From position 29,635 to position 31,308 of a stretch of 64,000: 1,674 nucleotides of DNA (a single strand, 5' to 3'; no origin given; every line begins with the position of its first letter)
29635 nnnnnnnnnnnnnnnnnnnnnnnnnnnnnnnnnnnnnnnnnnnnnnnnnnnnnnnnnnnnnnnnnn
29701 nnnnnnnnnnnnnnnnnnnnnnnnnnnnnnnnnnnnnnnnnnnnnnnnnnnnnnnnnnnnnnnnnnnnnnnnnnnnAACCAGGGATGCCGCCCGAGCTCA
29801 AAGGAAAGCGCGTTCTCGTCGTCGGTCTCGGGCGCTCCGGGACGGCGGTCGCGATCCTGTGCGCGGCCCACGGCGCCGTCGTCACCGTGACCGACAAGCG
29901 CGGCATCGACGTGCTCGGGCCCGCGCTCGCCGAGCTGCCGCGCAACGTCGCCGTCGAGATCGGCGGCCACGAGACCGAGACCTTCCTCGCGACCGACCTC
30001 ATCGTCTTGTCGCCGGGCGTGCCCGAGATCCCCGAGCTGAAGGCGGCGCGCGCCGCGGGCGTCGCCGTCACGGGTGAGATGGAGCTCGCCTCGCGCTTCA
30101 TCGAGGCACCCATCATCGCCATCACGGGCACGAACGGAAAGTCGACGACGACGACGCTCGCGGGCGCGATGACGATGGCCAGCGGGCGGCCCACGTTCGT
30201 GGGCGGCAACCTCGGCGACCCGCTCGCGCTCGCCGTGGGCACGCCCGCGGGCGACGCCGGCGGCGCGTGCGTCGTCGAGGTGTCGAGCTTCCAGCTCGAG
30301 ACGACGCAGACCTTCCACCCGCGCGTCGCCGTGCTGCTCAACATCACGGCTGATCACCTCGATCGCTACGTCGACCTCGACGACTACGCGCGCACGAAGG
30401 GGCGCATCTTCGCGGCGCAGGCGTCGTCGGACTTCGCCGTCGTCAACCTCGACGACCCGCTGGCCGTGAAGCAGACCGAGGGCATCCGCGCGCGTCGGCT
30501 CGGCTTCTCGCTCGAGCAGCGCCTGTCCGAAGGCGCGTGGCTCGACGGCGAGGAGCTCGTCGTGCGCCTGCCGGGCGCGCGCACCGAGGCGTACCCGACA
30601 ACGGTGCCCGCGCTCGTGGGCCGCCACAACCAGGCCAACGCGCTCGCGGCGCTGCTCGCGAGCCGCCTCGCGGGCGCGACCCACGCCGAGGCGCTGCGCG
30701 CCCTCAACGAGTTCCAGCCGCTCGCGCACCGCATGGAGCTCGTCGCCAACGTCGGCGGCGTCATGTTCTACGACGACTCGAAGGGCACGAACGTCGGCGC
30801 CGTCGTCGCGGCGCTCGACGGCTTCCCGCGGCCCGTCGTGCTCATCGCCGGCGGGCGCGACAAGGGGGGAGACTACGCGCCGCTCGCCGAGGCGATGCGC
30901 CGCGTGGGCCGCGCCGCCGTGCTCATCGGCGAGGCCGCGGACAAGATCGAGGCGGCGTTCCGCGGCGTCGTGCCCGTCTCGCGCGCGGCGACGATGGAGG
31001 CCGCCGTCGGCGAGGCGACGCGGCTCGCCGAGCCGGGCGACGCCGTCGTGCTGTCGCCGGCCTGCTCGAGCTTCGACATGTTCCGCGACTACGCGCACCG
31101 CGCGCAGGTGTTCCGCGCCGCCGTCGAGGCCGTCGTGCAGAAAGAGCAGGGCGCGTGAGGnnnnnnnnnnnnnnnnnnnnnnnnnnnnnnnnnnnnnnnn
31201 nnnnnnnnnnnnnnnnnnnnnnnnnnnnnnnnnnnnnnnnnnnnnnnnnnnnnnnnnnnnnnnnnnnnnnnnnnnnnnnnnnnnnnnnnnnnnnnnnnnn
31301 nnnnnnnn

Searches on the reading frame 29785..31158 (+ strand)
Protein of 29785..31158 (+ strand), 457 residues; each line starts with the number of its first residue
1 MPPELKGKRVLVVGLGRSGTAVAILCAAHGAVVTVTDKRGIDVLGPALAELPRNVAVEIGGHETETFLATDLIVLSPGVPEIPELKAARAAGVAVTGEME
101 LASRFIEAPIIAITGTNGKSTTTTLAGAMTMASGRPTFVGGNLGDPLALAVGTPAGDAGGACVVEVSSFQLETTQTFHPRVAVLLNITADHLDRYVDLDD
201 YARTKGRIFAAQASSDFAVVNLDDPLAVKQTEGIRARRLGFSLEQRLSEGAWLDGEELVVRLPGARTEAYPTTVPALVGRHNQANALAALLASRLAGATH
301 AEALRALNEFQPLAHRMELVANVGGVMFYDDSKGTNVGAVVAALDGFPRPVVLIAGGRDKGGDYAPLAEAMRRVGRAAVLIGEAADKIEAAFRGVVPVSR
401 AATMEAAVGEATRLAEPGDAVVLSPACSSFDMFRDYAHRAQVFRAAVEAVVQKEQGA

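Call 62: search_protein_families(library=pfam, proteins=[window:29785-31158:+], max_evalue=0.1)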
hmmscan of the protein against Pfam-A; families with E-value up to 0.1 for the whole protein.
window:29785-31158:+ (457 aa): 6 families
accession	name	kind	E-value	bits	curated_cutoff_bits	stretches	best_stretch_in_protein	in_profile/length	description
PF08245.18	Mur_ligase_M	-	1e-27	97.8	24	1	113-292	1-199/200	Mur ligase middle domain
PF02875.26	Mur_ligase_C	-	5.9e-16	59.9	28.4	1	315-427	1-127/127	Mur ligase, glutamate ligase domain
PF21799.2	MurD-like_N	-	4.4e-15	56.2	27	1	8-97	1-88/88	Mur ligase MurD-like, N-terminal domain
PF02826.25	2-Hacid_dh_C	-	0.00071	19.4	25.1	1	3-39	32-68/178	D-isomer specific 2-hydroxyacid dehydrogenase, NAD binding domain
PF00743.25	FMO-like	-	0.0092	14.9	22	1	2-45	178-221/532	Flavin-binding monooxygenase-like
PF21377.3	MurD_N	-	0.06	13.8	24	0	10-79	2-70/76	MurD N-terminal domain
